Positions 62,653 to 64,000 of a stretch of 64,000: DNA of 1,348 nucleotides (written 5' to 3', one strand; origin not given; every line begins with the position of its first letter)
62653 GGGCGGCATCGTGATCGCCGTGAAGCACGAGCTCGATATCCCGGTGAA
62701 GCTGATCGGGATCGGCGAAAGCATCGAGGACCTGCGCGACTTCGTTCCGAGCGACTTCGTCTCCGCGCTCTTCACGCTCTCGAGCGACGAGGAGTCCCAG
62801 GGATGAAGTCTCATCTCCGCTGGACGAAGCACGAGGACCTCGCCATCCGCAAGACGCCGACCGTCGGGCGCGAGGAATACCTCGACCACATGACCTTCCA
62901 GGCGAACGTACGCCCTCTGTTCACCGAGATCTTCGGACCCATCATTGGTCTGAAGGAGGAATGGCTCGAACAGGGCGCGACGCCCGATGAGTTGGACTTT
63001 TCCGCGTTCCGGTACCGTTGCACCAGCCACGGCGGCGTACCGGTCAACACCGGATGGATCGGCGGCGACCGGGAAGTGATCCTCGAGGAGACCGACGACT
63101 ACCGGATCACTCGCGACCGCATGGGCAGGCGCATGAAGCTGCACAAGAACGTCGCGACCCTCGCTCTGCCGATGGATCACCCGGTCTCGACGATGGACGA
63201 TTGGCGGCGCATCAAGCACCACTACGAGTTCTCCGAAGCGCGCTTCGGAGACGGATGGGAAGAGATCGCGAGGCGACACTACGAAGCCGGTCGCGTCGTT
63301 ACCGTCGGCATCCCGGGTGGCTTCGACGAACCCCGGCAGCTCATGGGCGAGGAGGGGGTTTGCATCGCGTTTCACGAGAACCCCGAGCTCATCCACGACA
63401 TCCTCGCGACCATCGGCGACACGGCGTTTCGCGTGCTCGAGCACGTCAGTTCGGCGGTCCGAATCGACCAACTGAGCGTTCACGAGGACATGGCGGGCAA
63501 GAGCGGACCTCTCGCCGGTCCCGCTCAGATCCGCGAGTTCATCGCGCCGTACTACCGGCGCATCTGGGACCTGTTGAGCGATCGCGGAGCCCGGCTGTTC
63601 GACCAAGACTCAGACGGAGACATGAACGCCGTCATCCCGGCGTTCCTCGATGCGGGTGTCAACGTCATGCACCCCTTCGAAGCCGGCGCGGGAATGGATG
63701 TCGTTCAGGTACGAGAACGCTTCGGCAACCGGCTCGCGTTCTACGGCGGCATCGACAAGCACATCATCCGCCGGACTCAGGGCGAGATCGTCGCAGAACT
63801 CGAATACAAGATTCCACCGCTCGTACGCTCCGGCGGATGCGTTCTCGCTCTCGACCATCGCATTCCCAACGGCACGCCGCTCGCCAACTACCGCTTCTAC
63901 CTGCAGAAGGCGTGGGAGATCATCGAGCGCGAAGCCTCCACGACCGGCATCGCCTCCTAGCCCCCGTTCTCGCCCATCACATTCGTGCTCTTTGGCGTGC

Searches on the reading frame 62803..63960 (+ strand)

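Call 81: search_protein_families(library=pfam, proteins=[window:62803-63960:+], max_evalue=1)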
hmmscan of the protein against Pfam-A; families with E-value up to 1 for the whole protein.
window:62803-63960:+ (385 aa): 1 family
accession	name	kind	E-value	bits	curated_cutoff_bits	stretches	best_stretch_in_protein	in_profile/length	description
PF01208.23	URO-D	-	4.6e-09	36.2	23.9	1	124-367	95-340/346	Uroporphyrinogen decarboxylase (URO-D)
